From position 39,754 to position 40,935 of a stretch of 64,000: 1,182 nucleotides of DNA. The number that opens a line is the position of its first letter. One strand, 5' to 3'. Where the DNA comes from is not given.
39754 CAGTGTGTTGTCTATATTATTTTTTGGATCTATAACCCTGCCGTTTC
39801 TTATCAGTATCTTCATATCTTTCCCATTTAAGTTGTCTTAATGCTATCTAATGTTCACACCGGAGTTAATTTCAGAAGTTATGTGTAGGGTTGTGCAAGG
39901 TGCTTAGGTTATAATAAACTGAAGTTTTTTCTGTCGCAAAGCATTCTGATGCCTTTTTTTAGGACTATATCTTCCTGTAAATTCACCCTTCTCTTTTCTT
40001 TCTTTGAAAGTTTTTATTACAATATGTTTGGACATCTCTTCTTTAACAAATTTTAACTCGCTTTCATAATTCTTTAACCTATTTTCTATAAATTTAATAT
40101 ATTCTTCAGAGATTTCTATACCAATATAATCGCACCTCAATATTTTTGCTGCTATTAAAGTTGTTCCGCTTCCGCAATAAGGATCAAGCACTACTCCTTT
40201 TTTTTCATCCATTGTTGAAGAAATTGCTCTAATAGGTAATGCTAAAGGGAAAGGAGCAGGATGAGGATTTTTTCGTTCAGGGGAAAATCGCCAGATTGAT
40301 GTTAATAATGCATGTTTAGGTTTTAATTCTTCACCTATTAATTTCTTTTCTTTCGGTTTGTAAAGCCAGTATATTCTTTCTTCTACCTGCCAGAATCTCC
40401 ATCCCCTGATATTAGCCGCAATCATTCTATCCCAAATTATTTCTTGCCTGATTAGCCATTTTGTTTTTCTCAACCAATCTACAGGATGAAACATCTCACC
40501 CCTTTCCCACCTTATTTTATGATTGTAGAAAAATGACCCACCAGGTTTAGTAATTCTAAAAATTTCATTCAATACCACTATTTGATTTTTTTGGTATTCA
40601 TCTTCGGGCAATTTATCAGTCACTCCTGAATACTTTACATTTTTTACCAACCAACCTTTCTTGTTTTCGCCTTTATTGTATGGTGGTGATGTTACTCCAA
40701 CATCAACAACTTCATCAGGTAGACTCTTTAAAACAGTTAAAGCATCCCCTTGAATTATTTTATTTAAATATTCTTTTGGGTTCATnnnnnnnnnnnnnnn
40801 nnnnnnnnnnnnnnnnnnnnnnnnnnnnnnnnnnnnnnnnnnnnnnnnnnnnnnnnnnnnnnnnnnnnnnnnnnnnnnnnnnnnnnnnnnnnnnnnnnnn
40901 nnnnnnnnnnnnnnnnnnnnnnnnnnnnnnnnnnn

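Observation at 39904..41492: Type II restriction-modification pair inserted inside the pyrR-pyrB-pyrC pyrimidine operon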

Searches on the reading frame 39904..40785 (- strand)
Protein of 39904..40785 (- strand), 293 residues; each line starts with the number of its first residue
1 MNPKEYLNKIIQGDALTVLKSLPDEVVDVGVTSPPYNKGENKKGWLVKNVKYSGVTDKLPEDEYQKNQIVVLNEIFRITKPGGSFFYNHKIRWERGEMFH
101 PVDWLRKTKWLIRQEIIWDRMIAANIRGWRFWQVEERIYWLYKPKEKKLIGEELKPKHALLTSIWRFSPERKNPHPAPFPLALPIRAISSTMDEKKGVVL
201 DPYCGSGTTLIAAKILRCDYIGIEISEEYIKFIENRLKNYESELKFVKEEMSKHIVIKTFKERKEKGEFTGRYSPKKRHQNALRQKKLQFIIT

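Call 3: search_protein_families(library=pfam, proteins=[window:39904-40785:-], max_evalue=0.1)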
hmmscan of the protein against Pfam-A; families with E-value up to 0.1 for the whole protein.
window:39904-40785:- (293 aa): 9 families
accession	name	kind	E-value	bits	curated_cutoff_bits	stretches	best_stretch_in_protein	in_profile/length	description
PF01555.25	N6_N4_Mtase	-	5.7e-34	118.4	26.7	1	27-234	1-220/221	DNA methylase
PF13847.12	Methyltransf_31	-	1.4e-07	31.8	27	1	194-253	2-65/145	Methyltransferase domain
PF13649.12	Methyltransf_25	-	1.8e-05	25.8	27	1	199-252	1-56/97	Methyltransferase domain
PF08241.18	Methyltransf_11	-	3.6e-05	24.7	21.2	0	203-252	4-52/95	Methyltransferase domain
PF13489.12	Methyltransf_23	-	0.0005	20.3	27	1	193-239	20-61/164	Methyltransferase domain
PF09445.16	Methyltransf_15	-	0.00056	20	22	1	198-256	3-63/165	RNA cap guanine-N2 methyltransferase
PF01170.24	UPF0020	-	0.00081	19.6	22.3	1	194-255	27-88/197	RMKL-like, methyltransferase domain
PF02384.22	N6_Mtase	-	0.0025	17.7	20.4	0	187-214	37-65/311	N-6 DNA Methylase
PF08242.18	Methyltransf_12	-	0.0039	18.3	30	1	204-242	5-45/98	Methyltransferase domain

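Call 4: search_protein_families(library=ncbifam, proteins=[window:39904-40785:-], max_evalue=0.1)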
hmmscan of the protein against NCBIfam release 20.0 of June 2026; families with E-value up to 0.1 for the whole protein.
window:39904-40785:- (293 aa): 15 families
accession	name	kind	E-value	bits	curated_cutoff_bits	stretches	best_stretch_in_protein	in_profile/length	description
NF008572.0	PRK11524.1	equivalog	3.5e-21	75.6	292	2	169-265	189-281/294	adenine-specific DNA-methyltransferase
NF050803.1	DnaMtaseCcrMCaul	equivalog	4.4e-20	71.9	830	1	7-243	3-253/350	adenine-specific DNA-methyltransferase CcrM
NF010253.0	PRK13699.1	subfamily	3.4e-13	49.8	244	1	8-241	2-209/226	DNA methyltransferase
NF040721.1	Trm14_Arch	equivalog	8.4e-06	25.1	280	1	175-236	171-234/370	tRNA (guanine(6)-N2)-methyltransferase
TIGR01177.1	TIGR01177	hypoth_equivalog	3.9e-05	23.1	316.55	1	195-244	182-231/330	TIGR01177 family methyltransferase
NF008748.0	PRK11783.1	equivalog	0.00033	19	466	1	189-229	186-225/704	bifunctional 23S rRNA (guanine(2069)-N(7))-methyltransferase RlmK/23S rRNA (guanine(2445)-N(2))-methyltransferase RlmL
NF040539.1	AST_met_ArsM_2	exception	0.013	15.3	240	0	193-244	54-108/262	putative arsinothricin biosynthesis methyltransferase ArsM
TIGR01934.1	MenG_MenH_UbiE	subfamily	0.013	14.8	158.35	0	187-250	31-96/223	ubiquinone/menaquinone biosynthesis methyltransferase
NF040850.1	Trm14_Thcoccales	equivalog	0.023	13.6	480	1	172-217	195-239/365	tRNA (guanine(6)-N2)-methyltransferase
TIGR03933.1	PIA_icaB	equivalog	0.025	14.1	248.35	1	226-272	26-72/245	intercellular adhesin biosynthesis polysaccharide N-deacetylase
NF043040.1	corrin_prot_MT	hypoth_equivalog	0.03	13.7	180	0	187-251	33-99/216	corrinoid protein-associated methyltransferase CpaM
NF041820.1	daptide_MTase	equivalog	0.068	12.6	175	0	185-249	26-94/243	daptide-type RiPP biosynthesis methyltransferase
NF011529.0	PRK14968.1-3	equivalog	0.074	12.5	162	0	190-255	29-95/198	putative methyltransferase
NF041537.1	ArsM_AhpD_UU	exception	0.074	11.8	510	0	70-88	163-181/345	arsenite methyltransferase/AhpD domain selenoprotein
NF033398.1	rRNA_meth_EmtA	equivalog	0.077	12.4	625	0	192-242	184-235/336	EmtA family 23S rRNA (guanine(2470)) methyltransferase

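Call 5: search_protein_families(library=padloc, proteins=[window:39904-40785:-], max_evalue=0.1)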
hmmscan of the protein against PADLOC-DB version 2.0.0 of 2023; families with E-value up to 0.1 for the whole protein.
window:39904-40785:- (293 aa): 66 families (the best 25 are shown)
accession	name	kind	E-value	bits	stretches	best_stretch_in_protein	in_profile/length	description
PDLC03305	MTase_II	-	6e-41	139.2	1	4-269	9-275/513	Type II methyltransferase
PDLC03371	MTase_II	-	3.3e-36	123.1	1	5-243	8-258/260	Type II methyltransferase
PDLC03353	MTase_II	-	9e-33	111.9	1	6-244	8-257/260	Type II methyltransferase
PDLC03350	MTase_II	-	5.1e-31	106.2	2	161-247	218-305/312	Type II methyltransferase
PDLC03299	MTase_II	-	4.1e-28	96.7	2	166-259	187-280/296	Type II methyltransferase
PDLC03387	MTase_II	-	2.7e-25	87.1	2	105-240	135-278/289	Type II methyltransferase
PDLC03295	MTase_II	-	2.6e-23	80.9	2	168-239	197-268/292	Type II methyltransferase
PDLC03216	MTase_II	-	5.1e-23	79.7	1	4-250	8-268/364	Type II methyltransferase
PDLC03738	oMTase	-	1.2e-21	74.9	2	172-242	201-270/376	orphan methyltransferase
PDLC03230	MTase_II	-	7.4e-20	69.5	2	3-149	31-168/360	Type II methyltransferase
PDLC03238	MTase_II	-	1.2e-19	68.7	2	169-254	294-380/428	Type II methyltransferase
PDLC03260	MTase_II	-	6.5e-19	66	2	136-240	203-310/349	Type II methyltransferase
PDLC03265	MTase_II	-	5.7e-18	63.4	2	9-152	26-156/333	Type II methyltransferase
PDLC03339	MTase_II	-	1.1e-17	61.9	2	180-240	215-274/399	Type II methyltransferase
PDLC03320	MTase_II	-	2.9e-17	60.8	2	163-243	202-280/289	Type II methyltransferase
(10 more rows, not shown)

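Call 8: search_solved_structures(query=window:39904-40785:-, max_evalue=0.001)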
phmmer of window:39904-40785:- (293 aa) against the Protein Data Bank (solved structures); distinct sequences matched with E-value up to 0.001: 10.
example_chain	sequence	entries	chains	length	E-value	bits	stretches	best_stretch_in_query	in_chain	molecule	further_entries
8s9n_A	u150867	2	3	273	4.7e-46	160.4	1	4-246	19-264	DNA cytosine-N4 methyltransferase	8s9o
8s9m_A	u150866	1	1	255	1.1e-45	159.2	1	6-246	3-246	DNA cytosine-N4 methyltransferase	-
5hek_A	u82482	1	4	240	2e-12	50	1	10-238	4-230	Adenine specific DNA methyltransferase (DpnA)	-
5hfj_A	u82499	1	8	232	2.6e-12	49.6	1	10-238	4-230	Adenine specific DNA methyltransferase (DpnA)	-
2zie_A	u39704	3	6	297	5.6e-12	48.5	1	156-237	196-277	Putative modification methylase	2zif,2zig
6pbd_A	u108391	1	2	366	7.6e-11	44.8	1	9-237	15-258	Modification methylase CcrMI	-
9c3u_A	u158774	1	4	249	2e-09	40.2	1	166-236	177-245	Methyltransferase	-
8urk_A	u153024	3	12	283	2.7e-09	39.7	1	166-237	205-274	Methyltransferase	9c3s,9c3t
1g60_A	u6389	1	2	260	2e-05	27.1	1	172-232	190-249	Adenine-specific Methyltransferase MboIIA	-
1boo_A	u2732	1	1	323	2.4e-05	26.8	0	174-236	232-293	PROTEIN (N-4 CYTOSINE-SPECIFIC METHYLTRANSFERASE PVU II)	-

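Call 56: find_homologous_proteins(query=window:39904-40785:-, max_evalue=1e-10)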
Query window:39904-40785:- (293 aa): 6826 proteins with E <= 1e-10 among 8000 candidates; the best 120 are listed.
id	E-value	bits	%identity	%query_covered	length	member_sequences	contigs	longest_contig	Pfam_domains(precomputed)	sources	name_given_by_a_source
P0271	3.7e-197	671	100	100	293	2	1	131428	PF13847.13,PF13649.13,PF01555.25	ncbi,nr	ncbi:site-specific DNA-methyltransferase [bacterium Unc6]|nr:site-specific DNA-methyltransferase [ba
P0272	2.0e-169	580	88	95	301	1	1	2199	PF13847.13,PF01555.25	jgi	-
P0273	1.8e-168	577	88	94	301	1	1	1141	PF13847.13,PF01555.25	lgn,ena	-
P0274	1.3e-165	568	83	99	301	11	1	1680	PF13847.13,PF01555.25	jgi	-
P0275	1.5e-165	568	88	95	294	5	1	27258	PF13847.13,PF01555.25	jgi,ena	-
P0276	5.0e-164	563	84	94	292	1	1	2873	PF13847.13,PF01555.25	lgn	-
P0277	1.1e-163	562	86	94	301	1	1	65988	PF13847.13,PF01555.25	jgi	jgi:site-specific DNA-methyltransferase (adenine-specific)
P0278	1.7e-163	561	85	94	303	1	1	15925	PF13847.13,PF13649.13,PF08241.19,PF01555.25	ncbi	ncbi:MAG: DNA-methyltransferase [Thermoplasmata archaeon]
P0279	1.8e-163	561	86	94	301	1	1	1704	PF13847.13,PF01555.25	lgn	-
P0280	2.1e-163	561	82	99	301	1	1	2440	PF13847.13,PF13649.13,PF01555.25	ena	-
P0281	2.5e-163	560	84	97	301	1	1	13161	PF13847.13,PF01555.25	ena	-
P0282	3.2e-163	560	86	95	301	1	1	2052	PF13847.13,PF01555.25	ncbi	-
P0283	1.1e-162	558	85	95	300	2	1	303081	PF13847.13,PF01555.25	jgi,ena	-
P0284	4.9e-162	556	82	98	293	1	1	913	PF13847.13,PF13649.13,PF01555.25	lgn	-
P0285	6.2e-162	556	81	99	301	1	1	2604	PF13847.13,PF01555.25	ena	-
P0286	9.1e-162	555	81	99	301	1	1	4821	PF13847.13,PF13649.13,PF01555.25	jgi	jgi:modification methylase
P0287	1.0e-161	555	81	99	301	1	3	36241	PF13847.13,PF01555.25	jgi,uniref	uniref:Methyltransferase n=1 Tax=candidate division WOR-3 bacterium TaxID=2052148 RepID=A0A7C6EAU9_U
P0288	3.2e-161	553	84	95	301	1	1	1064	PF13847.13,PF01555.25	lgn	-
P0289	4.0e-161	553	84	94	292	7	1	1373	PF13847.13,PF01555.25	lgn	-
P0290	4.8e-160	550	81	98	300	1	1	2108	PF13847.13,PF08241.19,PF01555.25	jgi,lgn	jgi:modification methylase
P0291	5.4e-160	549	84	95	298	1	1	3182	PF13847.13,PF01555.25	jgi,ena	jgi:modification methylase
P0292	9.4e-160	549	81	97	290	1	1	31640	PF13847.13,PF01555.25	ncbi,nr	ncbi:MAG: site-specific DNA-methyltransferase [Candidatus Cloacimonadota bacterium]|nr:site-specific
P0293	2.7e-159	547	83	95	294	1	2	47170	PF13847.13,PF13649.13,PF08241.19,PF01555.25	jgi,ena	-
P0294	3.2e-159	547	83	95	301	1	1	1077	PF13847.13,PF01555.25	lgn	-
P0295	3.4e-159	547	83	94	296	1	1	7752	PF13847.13,PF13649.13,PF08241.19,PF01555.25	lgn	-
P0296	3.5e-159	547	82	98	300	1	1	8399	PF13847.13,PF13649.13,PF08241.19,PF01555.25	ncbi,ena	-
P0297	3.5e-159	547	83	95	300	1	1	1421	PF13847.13,PF01555.25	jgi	-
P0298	4.3e-159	546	79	99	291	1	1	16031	PF13847.13,PF01555.25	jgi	jgi:modification methylase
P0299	4.4e-159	546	80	99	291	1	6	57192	PF01555.25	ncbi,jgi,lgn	-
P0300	6.3e-159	546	84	94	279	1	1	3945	PF13847.13,PF08241.19,PF01555.25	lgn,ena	-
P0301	9.0e-159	545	80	98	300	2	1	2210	PF13847.13,PF13649.13,PF01555.25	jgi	-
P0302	1.4e-158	545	82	98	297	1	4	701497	PF13847.13,PF13649.13,PF08241.19,PF01555.25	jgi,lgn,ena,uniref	uniref:Methyltransferase n=1 Tax=candidate division WOR-3 bacterium TaxID=2052148 RepID=A0A7V6CNB3_U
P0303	1.7e-158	544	82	98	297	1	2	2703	PF13847.13,PF13649.13,PF08241.19,PF01555.25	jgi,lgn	jgi:modification methylase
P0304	1.8e-158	544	83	95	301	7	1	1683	PF13847.13,PF01555.25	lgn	-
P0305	2.1e-158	544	82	98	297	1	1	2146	PF13847.13,PF13649.13,PF08241.19,PF01555.25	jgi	jgi:modification methylase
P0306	9.7e-158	542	82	94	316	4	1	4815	PF13847.13,PF08241.19,PF01555.25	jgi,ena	-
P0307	1.1e-157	542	81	99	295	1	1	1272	PF13847.13,PF13649.13,PF08241.19,PF01555.25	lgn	-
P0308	1.2e-157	542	82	98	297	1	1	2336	PF13847.13,PF13649.13,PF08241.19,PF01555.25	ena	-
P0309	1.2e-157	542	78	99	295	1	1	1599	PF13847.13,PF01555.25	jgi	-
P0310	1.4e-157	541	82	98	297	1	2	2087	PF13847.13,PF13649.13,PF08241.19,PF01555.25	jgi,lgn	jgi:modification methylase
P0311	1.5e-157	541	79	99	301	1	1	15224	PF13847.13,PF01555.25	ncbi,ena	-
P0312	3.5e-157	540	83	95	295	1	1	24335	PF13847.13,PF01555.25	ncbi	ncbi:MAG: DNA methyltransferase [Candidatus Firestonebacteria bacterium]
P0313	3.8e-157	540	81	96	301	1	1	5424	PF13847.13,PF13649.13,PF08241.19,PF01555.25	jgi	-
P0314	4.4e-157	540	79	99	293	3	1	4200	PF13847.13,PF01555.25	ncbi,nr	ncbi:MAG: site-specific DNA-methyltransferase [Candidatus Omnitrophica bacterium]|nr:site-specific D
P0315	5.0e-157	540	82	94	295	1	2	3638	PF13847.13,PF13649.13,PF08241.19,PF01555.25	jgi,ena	-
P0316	8.3e-157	539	79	99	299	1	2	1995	PF13847.13,PF01555.25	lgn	-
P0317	1.0e-156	539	79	99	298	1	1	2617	PF13847.13,PF13649.13,PF08241.19,PF01555.25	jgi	jgi:modification methylase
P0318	1.4e-156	538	79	99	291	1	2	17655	PF01555.25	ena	-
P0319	1.6e-156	538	81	95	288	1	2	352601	PF13847.13,PF13649.13,PF08241.19,PF01555.25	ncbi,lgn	-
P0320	2.0e-156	538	82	94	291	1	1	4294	PF13847.13,PF01555.25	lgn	-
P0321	2.6e-156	537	80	97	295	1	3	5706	PF13847.13,PF08241.19,PF01555.25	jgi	-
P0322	3.7e-156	537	83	94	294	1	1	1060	PF13847.13,PF01555.25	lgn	-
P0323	9.2e-156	536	78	97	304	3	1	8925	PF13847.13,PF13649.13,PF08241.19,PF01555.25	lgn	-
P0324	9.8e-156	535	83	93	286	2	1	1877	PF13847.13,PF01555.25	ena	-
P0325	1.2e-155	535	79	96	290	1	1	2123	PF01555.25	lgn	-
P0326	1.3e-155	535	79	99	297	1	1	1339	PF01555.25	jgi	-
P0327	1.5e-155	535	80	94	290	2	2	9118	PF01555.25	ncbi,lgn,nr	ncbi:MAG: site-specific DNA-methyltransferase [Nitrospirae bacterium]|nr:site-specific DNA-methyltra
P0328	1.7e-155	535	79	96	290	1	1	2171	PF01555.25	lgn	-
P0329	1.8e-155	535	81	95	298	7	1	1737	PF13847.13,PF13649.13,PF08241.19,PF01555.25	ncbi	-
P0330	1.9e-155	535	81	96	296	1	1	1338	PF13847.13,PF01555.25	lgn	-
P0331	1.9e-155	534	82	94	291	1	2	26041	PF13847.13,PF08241.19,PF01555.25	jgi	-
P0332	3.1e-155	534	81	94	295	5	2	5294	PF13847.13,PF01555.25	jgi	-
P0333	3.8e-155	534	79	99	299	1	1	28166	PF13847.13,PF08241.19,PF01555.25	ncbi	-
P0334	5.0e-155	533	79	99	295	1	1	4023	PF13847.13,PF08241.19,PF01555.25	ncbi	-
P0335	5.7e-155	533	78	98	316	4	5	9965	PF13847.13,PF01555.25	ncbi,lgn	-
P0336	6.1e-155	533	79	99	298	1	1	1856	PF13847.13,PF13649.13,PF08241.19,PF01555.25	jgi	jgi:modification methylase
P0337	1.9e-154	531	78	99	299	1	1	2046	PF13847.13,PF01555.25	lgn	-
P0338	1.9e-154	531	81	93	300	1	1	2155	PF13847.13,PF01555.25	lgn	-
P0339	2.0e-154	531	79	98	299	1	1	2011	PF13847.13,PF13649.13,PF08241.19,PF01555.25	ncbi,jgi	-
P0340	2.2e-154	531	78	96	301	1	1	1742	PF01555.25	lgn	-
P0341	3.0e-154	531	78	96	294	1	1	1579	PF13847.13,PF01555.25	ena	-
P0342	3.7e-154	530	80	97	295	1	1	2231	PF13847.13,PF08241.19,PF01555.25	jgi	-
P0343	7.2e-154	529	81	93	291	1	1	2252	PF13847.13,PF01555.25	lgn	-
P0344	8.1e-154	529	80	97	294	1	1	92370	PF13847.13,PF01555.25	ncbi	-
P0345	1.1e-153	529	78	98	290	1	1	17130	PF13847.13,PF13649.13,PF08241.19,PF01555.25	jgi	jgi:modification methylase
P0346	1.2e-153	529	80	96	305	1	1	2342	PF01555.25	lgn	-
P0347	1.3e-153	528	80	94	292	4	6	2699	PF13847.13,PF13649.13,PF08241.19,PF01555.25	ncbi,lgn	-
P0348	1.6e-153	528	80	97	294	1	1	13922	PF13847.13,PF01555.25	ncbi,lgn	ncbi:MAG: site-specific DNA-methyltransferase [candidate division WOR-3 bacterium]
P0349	1.7e-153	528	77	99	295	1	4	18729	PF13847.13,PF01555.25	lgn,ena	-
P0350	2.8e-153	527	82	94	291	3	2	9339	PF13847.13,PF08241.19,PF01555.25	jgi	jgi:modification methylase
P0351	3.2e-153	527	76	99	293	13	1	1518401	PF13847.13,PF01555.25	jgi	jgi:site-specific DNA-methyltransferase (adenine-specific)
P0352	3.5e-153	527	81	94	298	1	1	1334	PF13847.13,PF01555.25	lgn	-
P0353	6.1e-153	526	78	96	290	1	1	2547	PF13847.13,PF13649.13,PF08241.19,PF01555.25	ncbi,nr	ncbi:MAG: site-specific DNA-methyltransferase [Candidatus Omnitrophica bacterium]|nr:site-specific D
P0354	6.7e-153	526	81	93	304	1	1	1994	PF13847.13,PF13649.13,PF08241.19,PF01555.25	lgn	-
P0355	8.3e-153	526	75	99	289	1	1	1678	PF01555.25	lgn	-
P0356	8.6e-153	526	81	94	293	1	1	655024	PF13649.13,PF01555.25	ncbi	-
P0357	1.2e-152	525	76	100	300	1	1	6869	PF01555.25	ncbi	-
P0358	1.7e-152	525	76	100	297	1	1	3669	PF13847.13,PF01555.25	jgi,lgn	-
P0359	1.9e-152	525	80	94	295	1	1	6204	PF13847.13,PF08241.19,PF01555.25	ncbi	-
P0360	2.8e-152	524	77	94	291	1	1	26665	PF01555.25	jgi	jgi:modification methylase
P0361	3.0e-152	524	77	99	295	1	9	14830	PF01555.25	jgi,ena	-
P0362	3.3e-152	524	79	94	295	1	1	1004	PF13847.13,PF01555.25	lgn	-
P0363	5.1e-152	523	76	99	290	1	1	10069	PF13847.13,PF01555.25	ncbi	ncbi:MAG: site-specific DNA-methyltransferase [bacterium]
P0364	5.9e-152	523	78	98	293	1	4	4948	PF13847.13,PF13649.13,PF08241.19,PF01555.25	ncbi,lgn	ncbi:MAG: site-specific DNA-methyltransferase [Candidatus Pacearchaeota archaeon]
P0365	6.7e-152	523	78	95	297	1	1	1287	PF13847.13,PF01555.25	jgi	-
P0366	7.4e-152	523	80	97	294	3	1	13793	PF13847.13,PF01555.25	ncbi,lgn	ncbi:MAG: site-specific DNA-methyltransferase [candidate division WOR-3 bacterium]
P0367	7.4e-152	523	78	96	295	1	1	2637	PF13847.13,PF01555.25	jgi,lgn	-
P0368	9.5e-152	522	78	98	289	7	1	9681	PF13847.13,PF01555.25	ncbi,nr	ncbi:MAG: site-specific DNA-methyltransferase [Patescibacteria group bacterium]|nr:site-specific DNA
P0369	1.6e-151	522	78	96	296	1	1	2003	PF13847.13,PF01555.25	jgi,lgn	-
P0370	1.6e-151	522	77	96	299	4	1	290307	PF13847.13,PF01555.25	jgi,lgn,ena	-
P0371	1.7e-151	521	78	96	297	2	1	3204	PF13847.13,PF01555.25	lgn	-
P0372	1.8e-151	521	81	92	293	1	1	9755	PF13847.13,PF08241.19,PF01555.25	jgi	-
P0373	1.8e-151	521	75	100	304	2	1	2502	PF13847.13,PF01555.25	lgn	-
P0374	2.0e-151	521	78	96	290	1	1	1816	PF13847.13,PF13649.13,PF08241.19,PF01555.25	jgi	jgi:modification methylase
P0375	2.1e-151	521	77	98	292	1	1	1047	PF13847.13,PF01555.25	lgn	-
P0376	2.3e-151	521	77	96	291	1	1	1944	PF13847.13,PF13649.13,PF01170.25,PF08241.19,PF01555.25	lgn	-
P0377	2.4e-151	521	81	92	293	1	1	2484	PF13847.13,PF08241.19,PF01555.25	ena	-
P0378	2.4e-151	521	77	99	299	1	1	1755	PF13847.13,PF13649.13,PF09445.17,PF01555.25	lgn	-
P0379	2.7e-151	521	80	94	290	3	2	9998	PF13847.13,PF13649.13,PF08241.19,PF01555.25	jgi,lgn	jgi:modification methylase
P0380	2.8e-151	521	79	93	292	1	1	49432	PF13847.13,PF01555.25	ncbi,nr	ncbi:MAG: methyltransferase [Bacteroidia bacterium]|nr:MAG: methyltransferase [Bacteroidia bacterium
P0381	2.9e-151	521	78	96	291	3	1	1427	PF13847.13,PF13649.13,PF01555.25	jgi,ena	-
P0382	3.5e-151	520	78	98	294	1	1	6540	PF01555.25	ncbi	-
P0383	5.5e-151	520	77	95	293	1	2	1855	PF13847.13,PF01555.25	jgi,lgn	-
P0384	5.9e-151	520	77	96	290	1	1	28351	PF13847.13,PF13649.13,PF08241.19,PF01555.25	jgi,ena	jgi:modification methylase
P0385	5.9e-151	520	79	94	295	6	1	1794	PF01555.25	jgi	jgi:modification methylase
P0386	6.6e-151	520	78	96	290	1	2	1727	PF01555.25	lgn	-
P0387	6.9e-151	520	81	92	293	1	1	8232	PF13847.13,PF08241.19,PF01555.25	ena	-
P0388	9.0e-151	519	78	96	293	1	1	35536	PF13847.13,PF08241.19,PF01555.25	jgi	jgi:modification methylase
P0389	9.8e-151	519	79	93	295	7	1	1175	PF13847.13,PF01555.25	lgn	-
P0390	1.1e-150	519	77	96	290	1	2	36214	PF13847.13,PF13649.13,PF08241.19,PF01555.25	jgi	jgi:site-specific DNA-methyltransferase (adenine-specific)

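Call 59: search_protein_families(library=phrogs, proteins=[window:39904-40785:-], max_evalue=0.01)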
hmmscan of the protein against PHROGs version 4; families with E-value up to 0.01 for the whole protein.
window:39904-40785:- (293 aa): 14 families
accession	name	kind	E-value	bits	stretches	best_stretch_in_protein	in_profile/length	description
phrog_67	-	other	1.6e-50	174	1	7-256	123-362/743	DNA methyltransferase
phrog_498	-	other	1.5e-28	100.7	1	17-273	213-457/633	DNA methyltransferase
phrog_3008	-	other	9e-16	58.9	1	170-256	145-229/244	DNA methyltransferase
phrog_18146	-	other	1.9e-11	44.5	1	176-235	50-108/452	DNA methyltransferase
phrog_6025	-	other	4.7e-10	40.4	1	9-120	13-90/192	DNA methyltransferase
phrog_8769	-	other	2.6e-08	34.6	1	186-250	2-65/71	methyltransferase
phrog_12517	-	unknown function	1e-07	32.5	1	196-243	106-153/316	-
phrog_23148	-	unknown function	2.9e-07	31.7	1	172-239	82-148/165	-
phrog_18293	-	other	6.2e-07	30.4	1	149-240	19-110/119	methyltransferase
phrog_23085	-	unknown function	1.3e-05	25.9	1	174-242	43-110/138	-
phrog_6952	-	other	4.9e-05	24.3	1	162-237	99-175/181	DNA methyltransferase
phrog_23224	-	other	0.00059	20.3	0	6-50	66-110/305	DNA methyltransferase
phrog_2713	-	unknown function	0.0025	17.9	0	188-214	204-231/520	-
phrog_4752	-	other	0.0045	17.3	0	70-98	141-169/241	tRNA methyltransferase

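Call 65: search_solved_structures(query=window:39904-40785:-, max_evalue=1e-30, show_alignments=1)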
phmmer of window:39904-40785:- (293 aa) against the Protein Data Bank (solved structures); distinct sequences matched with E-value up to 1e-30: 2.
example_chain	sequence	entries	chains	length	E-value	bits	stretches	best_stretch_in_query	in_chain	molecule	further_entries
8s9n_A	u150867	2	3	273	4.7e-46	160.4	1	4-246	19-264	DNA cytosine-N4 methyltransferase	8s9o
8s9m_A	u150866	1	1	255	1.1e-45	159.2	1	6-246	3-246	DNA cytosine-N4 methyltransferase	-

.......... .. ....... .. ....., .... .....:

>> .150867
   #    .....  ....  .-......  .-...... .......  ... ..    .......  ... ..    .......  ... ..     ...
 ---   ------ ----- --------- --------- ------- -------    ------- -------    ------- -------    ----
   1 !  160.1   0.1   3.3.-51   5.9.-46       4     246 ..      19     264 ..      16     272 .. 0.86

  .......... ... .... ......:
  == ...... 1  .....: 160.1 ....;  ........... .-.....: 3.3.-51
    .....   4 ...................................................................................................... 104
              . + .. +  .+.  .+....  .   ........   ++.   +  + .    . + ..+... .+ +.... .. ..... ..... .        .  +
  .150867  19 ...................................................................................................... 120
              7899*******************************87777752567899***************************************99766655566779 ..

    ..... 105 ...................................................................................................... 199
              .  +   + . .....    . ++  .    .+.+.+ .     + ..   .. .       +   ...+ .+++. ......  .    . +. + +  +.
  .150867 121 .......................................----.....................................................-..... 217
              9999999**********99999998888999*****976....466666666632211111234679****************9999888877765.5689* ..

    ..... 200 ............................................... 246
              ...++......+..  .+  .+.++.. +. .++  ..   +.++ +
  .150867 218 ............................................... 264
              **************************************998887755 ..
